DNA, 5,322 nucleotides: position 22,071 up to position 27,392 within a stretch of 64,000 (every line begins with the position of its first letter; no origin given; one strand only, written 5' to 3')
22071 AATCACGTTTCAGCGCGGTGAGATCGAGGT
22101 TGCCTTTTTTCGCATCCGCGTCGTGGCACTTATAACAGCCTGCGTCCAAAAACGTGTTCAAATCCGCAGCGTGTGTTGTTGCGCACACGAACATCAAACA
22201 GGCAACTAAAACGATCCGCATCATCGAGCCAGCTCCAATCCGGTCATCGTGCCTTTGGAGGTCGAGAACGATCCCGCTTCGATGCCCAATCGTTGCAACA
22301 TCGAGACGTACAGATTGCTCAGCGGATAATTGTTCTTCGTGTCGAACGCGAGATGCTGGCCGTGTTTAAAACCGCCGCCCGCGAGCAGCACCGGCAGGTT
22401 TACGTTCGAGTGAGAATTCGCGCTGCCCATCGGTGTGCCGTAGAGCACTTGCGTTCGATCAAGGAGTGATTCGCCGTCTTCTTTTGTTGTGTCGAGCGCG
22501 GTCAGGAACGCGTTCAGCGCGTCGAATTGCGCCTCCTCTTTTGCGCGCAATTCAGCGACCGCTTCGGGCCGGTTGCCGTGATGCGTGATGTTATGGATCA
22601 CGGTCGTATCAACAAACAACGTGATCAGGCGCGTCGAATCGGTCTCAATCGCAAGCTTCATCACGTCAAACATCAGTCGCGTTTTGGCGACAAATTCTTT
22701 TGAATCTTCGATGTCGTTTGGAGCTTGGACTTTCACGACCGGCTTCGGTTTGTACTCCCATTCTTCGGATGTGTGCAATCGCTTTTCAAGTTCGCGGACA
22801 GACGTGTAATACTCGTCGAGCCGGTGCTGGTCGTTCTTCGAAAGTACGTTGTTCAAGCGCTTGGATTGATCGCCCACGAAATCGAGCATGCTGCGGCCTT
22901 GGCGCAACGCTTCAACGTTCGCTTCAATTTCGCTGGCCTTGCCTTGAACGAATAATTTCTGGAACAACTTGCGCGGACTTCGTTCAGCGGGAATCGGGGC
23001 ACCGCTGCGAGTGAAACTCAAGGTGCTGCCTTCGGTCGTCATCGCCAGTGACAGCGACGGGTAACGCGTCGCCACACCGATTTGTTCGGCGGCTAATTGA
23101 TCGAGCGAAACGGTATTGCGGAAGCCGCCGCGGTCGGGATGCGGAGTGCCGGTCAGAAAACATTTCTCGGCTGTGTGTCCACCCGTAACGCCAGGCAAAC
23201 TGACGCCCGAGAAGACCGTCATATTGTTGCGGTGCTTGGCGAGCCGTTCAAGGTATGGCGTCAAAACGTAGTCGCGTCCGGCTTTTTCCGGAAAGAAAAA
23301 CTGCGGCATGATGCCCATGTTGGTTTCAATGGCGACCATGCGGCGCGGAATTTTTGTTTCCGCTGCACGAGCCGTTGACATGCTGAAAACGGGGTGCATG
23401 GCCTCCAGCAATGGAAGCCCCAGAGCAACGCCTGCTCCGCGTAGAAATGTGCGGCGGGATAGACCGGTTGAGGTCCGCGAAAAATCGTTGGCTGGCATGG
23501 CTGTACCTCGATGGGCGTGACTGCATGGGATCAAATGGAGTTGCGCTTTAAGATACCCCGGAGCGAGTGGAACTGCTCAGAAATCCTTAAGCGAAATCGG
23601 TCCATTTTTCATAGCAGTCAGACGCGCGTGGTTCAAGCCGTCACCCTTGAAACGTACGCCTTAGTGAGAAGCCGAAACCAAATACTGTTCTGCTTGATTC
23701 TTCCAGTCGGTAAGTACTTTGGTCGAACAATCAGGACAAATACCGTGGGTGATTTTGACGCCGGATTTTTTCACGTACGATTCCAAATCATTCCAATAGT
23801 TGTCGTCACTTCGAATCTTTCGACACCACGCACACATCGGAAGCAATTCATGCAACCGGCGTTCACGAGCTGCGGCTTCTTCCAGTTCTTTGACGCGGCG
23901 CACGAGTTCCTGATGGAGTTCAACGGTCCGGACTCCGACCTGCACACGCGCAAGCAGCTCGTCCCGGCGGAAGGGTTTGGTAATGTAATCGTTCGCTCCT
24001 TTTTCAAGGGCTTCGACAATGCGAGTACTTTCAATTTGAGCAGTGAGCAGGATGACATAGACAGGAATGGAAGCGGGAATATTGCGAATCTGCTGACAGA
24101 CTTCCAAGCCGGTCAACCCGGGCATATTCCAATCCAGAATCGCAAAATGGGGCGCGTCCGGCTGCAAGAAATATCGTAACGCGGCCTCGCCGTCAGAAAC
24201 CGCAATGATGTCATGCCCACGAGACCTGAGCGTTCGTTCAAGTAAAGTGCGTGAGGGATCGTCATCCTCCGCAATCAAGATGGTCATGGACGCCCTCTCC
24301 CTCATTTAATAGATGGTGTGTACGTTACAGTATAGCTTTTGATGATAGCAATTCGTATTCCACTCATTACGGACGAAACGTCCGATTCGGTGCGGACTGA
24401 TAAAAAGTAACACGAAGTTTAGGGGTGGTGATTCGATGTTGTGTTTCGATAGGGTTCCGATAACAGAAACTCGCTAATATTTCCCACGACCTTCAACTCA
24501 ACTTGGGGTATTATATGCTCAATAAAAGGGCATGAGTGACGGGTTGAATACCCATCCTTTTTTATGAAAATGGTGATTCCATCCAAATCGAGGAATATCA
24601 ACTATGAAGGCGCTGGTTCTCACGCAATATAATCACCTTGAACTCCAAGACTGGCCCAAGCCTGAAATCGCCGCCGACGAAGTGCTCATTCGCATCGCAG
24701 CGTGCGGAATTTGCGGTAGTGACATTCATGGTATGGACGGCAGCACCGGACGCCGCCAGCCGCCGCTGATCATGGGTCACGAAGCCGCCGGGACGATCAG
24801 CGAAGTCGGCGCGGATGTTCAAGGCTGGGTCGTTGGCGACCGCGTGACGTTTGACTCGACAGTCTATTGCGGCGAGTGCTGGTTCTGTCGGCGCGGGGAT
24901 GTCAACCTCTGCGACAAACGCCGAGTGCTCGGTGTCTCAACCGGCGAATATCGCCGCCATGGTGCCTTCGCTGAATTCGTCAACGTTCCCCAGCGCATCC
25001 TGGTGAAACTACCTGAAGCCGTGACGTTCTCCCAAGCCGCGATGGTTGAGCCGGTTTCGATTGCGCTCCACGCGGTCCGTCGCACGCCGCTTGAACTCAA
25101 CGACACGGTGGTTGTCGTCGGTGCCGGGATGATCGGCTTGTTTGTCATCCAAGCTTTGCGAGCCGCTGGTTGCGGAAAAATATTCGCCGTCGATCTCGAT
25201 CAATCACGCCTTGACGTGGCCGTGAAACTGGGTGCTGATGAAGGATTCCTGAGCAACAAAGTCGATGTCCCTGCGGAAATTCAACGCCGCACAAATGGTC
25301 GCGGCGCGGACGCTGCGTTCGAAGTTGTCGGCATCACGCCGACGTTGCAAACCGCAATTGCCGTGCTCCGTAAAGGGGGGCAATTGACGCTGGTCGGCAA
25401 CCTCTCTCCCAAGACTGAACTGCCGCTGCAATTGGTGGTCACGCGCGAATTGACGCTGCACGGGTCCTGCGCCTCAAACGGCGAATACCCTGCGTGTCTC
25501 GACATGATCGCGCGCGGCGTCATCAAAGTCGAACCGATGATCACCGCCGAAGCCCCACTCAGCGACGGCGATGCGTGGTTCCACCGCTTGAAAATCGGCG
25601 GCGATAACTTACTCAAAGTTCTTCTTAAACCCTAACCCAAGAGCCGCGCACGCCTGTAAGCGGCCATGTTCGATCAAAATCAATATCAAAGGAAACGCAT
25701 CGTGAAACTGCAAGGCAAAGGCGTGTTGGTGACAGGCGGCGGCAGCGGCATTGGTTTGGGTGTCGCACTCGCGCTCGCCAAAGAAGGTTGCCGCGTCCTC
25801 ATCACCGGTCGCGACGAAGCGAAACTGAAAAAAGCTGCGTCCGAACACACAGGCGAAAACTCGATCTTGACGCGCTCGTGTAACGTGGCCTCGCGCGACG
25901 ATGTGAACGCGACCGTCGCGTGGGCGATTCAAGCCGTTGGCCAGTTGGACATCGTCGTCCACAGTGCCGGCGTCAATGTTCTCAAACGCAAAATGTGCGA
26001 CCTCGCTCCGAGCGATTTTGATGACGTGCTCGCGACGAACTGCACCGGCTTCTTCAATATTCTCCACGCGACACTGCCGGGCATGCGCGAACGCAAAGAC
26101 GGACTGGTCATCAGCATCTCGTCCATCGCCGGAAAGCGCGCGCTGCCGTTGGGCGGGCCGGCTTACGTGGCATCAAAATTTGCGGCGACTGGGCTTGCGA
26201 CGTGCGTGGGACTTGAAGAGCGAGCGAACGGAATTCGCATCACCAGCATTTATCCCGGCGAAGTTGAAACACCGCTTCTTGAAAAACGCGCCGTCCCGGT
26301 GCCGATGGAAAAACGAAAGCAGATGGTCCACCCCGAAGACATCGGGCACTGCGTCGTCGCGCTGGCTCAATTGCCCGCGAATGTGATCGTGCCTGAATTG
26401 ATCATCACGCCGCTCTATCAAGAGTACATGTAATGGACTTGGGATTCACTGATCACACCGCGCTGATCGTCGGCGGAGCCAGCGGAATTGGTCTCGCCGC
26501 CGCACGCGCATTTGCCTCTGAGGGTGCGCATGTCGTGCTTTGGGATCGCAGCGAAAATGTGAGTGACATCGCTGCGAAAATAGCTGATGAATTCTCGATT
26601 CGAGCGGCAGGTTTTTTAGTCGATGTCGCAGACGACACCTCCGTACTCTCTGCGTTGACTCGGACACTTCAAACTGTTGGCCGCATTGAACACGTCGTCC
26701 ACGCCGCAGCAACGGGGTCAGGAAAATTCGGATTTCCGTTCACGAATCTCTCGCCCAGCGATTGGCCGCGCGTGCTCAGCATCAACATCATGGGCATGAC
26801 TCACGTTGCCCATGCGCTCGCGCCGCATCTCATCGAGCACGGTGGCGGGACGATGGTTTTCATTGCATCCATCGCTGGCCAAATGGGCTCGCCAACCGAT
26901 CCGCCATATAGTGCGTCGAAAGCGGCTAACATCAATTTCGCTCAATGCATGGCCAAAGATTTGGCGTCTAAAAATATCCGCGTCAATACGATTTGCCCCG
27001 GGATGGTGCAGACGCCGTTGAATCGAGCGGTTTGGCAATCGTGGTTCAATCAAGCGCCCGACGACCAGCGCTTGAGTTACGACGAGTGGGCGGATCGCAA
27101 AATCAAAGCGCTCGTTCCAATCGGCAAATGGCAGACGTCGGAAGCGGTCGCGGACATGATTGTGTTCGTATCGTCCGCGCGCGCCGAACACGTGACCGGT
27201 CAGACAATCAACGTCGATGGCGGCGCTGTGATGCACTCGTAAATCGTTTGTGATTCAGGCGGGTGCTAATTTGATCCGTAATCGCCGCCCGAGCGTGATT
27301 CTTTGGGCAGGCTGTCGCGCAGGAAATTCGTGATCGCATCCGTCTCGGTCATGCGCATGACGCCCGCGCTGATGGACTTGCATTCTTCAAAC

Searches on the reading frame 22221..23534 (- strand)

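Call 91: search_protein_families(library=pfam, proteins=[window:22221-23534:-], max_evalue=0.00001)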
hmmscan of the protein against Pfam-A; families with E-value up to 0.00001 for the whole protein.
window:22221-23534:- (437 aa): 1 family
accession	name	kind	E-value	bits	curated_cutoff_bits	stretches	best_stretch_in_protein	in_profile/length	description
PF07586.16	HXXSHH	-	1e-71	242.5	30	1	65-336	1-302/307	Protein of unknown function (DUF1552)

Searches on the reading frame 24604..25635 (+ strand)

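Call 91: search_protein_families(library=pfam, proteins=[window:24604-25635:+], max_evalue=0.00001)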
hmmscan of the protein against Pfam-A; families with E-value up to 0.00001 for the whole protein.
window:24604-25635:+ (343 aa): 2 families
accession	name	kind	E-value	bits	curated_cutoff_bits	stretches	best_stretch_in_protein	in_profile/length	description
PF08240.17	ADH_N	-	2.6e-32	111.6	23.5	1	24-138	2-104/104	Alcohol dehydrogenase GroES-like domain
PF00107.32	ADH_zinc_N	-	4.8e-29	101.4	31.8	1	177-303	2-128/129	Zinc-binding dehydrogenase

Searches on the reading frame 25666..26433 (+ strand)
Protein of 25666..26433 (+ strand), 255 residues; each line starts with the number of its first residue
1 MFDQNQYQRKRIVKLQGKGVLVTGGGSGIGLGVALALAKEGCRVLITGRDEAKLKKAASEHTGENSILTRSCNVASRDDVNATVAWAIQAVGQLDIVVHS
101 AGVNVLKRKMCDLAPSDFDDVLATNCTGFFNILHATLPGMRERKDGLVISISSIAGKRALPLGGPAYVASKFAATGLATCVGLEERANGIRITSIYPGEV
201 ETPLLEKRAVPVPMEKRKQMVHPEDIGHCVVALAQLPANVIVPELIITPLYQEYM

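Call 91: search_protein_families(library=pfam, proteins=[window:25666-26433:+], max_evalue=0.00001)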
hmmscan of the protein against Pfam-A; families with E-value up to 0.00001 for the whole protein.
window:25666-26433:+ (255 aa): 3 families
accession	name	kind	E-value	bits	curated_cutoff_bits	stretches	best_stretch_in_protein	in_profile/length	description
PF00106.31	adh_short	-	1.9e-47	161.7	26.6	1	19-207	2-189/195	short chain dehydrogenase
PF13561.12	adh_short_C2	-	8.5e-38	130.7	27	1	27-239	6-222/236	Enoyl-(Acyl carrier protein) reductase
PF08659.16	KR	-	8.3e-12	45.8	22.6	1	20-161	3-144/180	KR domain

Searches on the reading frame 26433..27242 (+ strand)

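Call 91: search_protein_families(library=pfam, proteins=[window:26433-27242:+], max_evalue=0.00001)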
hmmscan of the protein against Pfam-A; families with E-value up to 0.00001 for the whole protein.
window:26433-27242:+ (269 aa): 5 families
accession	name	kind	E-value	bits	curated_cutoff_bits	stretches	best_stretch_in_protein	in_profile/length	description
PF13561.12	adh_short_C2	-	5.8e-52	177.1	27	1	16-264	3-234/236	Enoyl-(Acyl carrier protein) reductase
PF00106.31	adh_short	-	1.5e-49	168.6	26.6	1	9-201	2-191/195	short chain dehydrogenase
PF08659.16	KR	-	7.8e-16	58.9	22.6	1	9-172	2-162/180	KR domain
PF23441.1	SDR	-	5.1e-08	33.1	27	1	7-266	7-256/258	SDR-like rossmann domain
PF01370.27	Epimerase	-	3.7e-07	30.2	20.9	1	10-173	1-156/240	NAD dependent epimerase/dehydratase family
